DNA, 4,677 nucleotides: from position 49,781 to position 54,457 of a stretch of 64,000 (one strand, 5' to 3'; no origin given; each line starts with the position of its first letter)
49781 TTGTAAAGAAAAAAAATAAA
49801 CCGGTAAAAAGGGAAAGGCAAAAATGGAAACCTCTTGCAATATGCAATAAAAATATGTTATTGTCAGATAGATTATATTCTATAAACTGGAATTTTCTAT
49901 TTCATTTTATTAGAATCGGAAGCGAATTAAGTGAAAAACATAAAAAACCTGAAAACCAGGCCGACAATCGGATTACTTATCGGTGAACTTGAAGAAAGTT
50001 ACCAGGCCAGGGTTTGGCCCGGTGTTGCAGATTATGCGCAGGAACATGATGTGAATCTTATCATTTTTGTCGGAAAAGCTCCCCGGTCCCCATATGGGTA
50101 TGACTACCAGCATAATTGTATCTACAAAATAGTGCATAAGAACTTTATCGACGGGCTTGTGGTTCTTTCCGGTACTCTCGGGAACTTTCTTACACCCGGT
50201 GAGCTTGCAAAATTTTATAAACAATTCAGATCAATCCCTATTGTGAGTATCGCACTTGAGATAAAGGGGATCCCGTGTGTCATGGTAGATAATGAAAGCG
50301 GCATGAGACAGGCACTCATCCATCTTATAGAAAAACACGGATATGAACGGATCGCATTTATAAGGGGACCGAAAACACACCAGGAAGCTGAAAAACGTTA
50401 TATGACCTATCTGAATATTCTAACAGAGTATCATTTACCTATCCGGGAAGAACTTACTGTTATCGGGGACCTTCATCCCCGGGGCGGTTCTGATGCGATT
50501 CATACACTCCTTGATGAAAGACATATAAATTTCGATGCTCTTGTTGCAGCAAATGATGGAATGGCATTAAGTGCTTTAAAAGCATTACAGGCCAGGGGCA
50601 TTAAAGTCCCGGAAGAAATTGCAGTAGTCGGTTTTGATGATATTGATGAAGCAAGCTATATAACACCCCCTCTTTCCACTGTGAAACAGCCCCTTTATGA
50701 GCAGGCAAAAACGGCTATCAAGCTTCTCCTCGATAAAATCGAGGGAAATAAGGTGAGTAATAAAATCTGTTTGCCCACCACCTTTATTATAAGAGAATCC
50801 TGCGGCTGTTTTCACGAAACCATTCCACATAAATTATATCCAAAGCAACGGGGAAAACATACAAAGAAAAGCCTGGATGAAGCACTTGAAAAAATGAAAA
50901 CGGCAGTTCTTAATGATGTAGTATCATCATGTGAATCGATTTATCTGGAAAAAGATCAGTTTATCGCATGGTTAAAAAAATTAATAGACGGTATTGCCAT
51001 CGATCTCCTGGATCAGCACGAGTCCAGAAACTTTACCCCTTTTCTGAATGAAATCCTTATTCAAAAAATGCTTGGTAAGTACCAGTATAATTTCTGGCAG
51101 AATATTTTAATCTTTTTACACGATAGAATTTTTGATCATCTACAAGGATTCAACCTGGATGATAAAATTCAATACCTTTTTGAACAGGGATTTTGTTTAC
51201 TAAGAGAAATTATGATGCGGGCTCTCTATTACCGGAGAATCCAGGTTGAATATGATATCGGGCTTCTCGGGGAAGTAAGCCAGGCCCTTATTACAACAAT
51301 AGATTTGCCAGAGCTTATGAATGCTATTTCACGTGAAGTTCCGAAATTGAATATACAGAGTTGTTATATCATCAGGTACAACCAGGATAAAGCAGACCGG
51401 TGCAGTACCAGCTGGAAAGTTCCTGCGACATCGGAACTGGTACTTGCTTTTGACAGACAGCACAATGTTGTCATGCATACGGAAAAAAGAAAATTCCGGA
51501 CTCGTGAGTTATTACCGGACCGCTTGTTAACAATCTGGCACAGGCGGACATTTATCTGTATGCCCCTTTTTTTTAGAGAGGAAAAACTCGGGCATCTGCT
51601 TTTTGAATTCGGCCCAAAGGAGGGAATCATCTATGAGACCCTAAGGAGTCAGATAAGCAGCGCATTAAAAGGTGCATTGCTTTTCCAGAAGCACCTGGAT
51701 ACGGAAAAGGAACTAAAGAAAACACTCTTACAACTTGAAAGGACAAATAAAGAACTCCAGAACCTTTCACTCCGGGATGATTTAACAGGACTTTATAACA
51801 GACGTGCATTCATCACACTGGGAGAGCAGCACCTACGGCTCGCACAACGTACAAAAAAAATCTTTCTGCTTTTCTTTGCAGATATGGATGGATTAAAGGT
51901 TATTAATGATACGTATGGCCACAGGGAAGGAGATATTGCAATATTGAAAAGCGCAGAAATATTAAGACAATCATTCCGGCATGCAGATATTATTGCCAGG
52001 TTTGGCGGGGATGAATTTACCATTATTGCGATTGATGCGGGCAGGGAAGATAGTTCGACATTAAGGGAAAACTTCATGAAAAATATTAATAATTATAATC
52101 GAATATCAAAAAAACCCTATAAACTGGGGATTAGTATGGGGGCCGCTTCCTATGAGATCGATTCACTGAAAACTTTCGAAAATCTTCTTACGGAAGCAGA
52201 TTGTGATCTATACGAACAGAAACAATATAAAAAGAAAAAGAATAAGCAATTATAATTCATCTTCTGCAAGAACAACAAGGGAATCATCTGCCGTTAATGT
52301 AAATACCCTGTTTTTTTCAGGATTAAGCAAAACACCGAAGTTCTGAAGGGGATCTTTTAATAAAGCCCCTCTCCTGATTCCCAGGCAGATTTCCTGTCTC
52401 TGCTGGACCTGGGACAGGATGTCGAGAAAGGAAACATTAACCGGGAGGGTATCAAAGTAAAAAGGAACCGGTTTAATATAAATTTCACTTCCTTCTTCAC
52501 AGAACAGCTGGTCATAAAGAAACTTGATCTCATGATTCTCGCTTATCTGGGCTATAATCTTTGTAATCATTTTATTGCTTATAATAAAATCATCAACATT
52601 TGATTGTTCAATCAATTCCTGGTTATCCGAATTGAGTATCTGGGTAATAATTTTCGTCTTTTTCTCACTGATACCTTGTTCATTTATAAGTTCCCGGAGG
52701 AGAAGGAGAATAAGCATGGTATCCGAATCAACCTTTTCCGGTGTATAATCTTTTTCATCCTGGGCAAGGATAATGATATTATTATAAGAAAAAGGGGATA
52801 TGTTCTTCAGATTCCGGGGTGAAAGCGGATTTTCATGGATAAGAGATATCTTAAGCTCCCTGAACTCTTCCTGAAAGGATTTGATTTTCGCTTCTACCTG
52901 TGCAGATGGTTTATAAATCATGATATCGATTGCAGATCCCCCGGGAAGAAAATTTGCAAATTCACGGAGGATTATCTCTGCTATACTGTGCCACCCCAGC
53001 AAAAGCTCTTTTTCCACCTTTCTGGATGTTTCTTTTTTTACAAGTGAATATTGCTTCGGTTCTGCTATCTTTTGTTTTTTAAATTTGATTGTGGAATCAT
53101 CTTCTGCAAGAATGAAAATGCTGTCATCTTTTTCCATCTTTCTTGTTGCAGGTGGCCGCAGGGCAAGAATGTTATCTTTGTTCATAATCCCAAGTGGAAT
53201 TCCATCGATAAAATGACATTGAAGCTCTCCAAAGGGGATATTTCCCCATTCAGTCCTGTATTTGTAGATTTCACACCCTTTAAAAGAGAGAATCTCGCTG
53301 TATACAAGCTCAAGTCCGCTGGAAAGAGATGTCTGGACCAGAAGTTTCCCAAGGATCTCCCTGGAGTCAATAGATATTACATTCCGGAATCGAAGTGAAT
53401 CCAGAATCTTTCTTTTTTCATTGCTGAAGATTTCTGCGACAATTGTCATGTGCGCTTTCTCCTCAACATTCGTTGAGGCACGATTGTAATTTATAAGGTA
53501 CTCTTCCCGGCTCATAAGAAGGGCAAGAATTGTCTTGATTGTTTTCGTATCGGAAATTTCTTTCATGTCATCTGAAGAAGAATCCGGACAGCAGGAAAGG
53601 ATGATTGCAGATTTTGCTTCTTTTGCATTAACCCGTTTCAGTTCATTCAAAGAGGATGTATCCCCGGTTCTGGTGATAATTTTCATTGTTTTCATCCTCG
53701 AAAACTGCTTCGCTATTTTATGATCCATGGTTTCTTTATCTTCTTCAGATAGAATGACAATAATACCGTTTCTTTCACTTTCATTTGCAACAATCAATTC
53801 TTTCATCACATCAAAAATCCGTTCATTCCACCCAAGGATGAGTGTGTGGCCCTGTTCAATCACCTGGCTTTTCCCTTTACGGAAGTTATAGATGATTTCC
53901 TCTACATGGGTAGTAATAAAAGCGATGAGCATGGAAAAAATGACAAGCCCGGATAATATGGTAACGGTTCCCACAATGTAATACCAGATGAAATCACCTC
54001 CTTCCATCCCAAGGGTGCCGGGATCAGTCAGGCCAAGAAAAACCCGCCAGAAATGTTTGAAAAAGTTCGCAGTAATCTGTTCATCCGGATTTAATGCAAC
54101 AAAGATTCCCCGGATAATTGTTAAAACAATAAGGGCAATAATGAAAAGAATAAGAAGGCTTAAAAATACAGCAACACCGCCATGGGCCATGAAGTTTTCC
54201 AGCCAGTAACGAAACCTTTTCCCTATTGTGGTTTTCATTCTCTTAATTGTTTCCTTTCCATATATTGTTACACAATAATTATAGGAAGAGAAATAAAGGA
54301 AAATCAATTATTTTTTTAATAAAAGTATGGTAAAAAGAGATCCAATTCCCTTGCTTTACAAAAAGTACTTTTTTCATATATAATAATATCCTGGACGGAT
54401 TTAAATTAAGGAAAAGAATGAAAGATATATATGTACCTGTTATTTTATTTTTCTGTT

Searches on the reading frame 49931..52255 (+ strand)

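Call 76: search_protein_families(library=pfam, proteins=[window:49931-52255:+], max_evalue=0.00001)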
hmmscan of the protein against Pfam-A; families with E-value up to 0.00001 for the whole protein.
window:49931-52255:+ (774 aa): 4 families
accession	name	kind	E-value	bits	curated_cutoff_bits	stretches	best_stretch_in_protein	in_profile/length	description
PF00990.26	GGDEF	-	1.9e-33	115.9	23.8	1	614-769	2-160/161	Diguanylate cyclase, GGDEF domain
PF13377.12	Peripla_BP_3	-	2.3e-31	109.5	26.5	1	135-291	6-167/167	Periplasmic binding protein-like domain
PF00532.27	Peripla_BP_1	-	8.9e-17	61.9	22.2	1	11-287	2-279/281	Periplasmic binding proteins and sugar binding domain of LacI family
PF13407.12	Peripla_BP_4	-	8.3e-09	35.8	35.1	1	127-274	112-258/258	Periplasmic binding protein domain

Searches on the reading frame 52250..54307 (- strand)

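Call 76: search_protein_families(library=pfam, proteins=[window:52250-54307:-], max_evalue=0.00001)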
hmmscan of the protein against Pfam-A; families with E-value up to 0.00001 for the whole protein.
window:52250-54307:- (685 aa): 2 families
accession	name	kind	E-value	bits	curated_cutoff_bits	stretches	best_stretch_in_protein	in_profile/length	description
PF06241.17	Castor_Poll_mid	-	5.4e-17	62.1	26.7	1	317-412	2-99/104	Castor and Pollux, part of voltage-gated ion channel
PF22614.2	Slo-like_RCK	-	2.5e-11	43.7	24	1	153-262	4-107/119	Calcium-activated potassium channel slowpoke-like RCK domain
